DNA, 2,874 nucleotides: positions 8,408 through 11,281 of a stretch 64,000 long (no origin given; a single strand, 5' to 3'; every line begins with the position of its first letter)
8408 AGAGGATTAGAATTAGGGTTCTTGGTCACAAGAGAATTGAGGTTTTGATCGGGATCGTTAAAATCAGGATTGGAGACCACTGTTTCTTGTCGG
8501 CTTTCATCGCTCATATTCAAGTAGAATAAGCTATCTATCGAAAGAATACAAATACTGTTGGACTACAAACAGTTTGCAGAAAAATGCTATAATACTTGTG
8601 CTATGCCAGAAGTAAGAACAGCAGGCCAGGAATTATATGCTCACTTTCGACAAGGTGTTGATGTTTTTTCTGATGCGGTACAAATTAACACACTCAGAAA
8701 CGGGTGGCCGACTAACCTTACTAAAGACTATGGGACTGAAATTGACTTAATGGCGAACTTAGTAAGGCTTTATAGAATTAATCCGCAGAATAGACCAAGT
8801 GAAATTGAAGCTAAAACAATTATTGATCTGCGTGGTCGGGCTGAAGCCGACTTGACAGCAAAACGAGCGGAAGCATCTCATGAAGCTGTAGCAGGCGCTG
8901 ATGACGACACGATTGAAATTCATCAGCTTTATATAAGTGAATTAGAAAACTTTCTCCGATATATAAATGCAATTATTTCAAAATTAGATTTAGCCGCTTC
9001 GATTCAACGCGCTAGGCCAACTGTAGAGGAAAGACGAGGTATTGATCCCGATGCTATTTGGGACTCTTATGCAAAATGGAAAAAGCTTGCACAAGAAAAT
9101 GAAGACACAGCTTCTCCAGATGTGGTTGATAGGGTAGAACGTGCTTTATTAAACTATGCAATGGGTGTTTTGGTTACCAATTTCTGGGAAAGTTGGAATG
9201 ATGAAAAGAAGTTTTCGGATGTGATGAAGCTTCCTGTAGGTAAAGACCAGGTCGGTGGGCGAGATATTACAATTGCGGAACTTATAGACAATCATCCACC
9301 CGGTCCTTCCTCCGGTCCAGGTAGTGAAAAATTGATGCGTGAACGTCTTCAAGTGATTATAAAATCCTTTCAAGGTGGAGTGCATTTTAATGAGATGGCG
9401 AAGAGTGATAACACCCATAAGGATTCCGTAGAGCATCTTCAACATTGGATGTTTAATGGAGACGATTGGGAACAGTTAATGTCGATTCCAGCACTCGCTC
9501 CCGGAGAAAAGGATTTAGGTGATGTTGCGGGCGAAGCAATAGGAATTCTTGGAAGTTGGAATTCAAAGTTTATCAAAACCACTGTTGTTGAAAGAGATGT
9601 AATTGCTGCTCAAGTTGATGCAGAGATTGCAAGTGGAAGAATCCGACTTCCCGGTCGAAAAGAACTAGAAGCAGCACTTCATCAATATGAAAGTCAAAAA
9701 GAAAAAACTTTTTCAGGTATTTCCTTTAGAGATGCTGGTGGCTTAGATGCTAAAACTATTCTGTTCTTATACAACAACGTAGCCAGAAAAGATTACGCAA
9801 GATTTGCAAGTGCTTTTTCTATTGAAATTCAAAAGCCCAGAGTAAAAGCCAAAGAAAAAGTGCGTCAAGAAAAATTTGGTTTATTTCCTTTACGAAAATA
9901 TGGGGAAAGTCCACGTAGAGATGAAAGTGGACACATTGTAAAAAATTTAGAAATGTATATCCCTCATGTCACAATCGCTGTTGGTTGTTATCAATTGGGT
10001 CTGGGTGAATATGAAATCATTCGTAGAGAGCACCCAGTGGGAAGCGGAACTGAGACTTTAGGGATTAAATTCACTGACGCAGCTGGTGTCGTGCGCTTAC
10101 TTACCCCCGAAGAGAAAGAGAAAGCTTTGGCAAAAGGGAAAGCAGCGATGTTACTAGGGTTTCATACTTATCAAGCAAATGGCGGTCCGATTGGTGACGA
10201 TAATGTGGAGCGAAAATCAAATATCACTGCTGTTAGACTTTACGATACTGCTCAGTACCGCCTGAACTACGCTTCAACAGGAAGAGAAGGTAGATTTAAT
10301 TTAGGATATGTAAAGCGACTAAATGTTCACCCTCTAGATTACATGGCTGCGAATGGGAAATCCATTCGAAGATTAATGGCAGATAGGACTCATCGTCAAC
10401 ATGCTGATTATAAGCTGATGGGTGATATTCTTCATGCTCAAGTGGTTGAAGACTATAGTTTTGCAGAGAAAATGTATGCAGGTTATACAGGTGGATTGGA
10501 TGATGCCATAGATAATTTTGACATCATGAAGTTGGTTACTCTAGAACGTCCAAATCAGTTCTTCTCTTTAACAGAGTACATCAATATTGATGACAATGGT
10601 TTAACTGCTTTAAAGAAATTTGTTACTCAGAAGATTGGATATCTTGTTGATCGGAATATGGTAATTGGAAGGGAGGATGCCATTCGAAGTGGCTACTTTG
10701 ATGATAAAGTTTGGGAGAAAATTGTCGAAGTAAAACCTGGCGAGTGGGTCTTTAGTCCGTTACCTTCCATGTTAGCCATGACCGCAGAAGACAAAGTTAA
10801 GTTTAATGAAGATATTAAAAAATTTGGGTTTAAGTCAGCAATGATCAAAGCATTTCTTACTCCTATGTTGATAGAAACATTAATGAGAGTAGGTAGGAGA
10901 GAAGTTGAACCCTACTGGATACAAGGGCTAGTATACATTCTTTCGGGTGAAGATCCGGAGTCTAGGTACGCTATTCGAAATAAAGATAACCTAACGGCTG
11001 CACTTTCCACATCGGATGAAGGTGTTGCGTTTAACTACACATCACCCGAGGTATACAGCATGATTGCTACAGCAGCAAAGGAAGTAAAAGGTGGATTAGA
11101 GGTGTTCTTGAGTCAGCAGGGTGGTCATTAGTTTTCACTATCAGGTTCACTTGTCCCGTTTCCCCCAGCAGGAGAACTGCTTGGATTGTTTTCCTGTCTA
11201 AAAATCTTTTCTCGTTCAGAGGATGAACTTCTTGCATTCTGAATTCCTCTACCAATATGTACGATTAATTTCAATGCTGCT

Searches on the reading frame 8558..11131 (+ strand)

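Call 3: search_protein_families(library=pfam, proteins=[window:8558-11131:+], max_evalue=1)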
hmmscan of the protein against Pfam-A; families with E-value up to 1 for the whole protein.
window:8558-11131:+ (857 aa): 1 family
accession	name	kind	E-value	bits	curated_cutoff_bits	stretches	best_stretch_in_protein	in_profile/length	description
PF05365.17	UCR_UQCRX_QCR9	-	0.025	14.9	27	1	199-223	26-50/53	Ubiquinol-cytochrome C reductase, UQCRX/QCR9 like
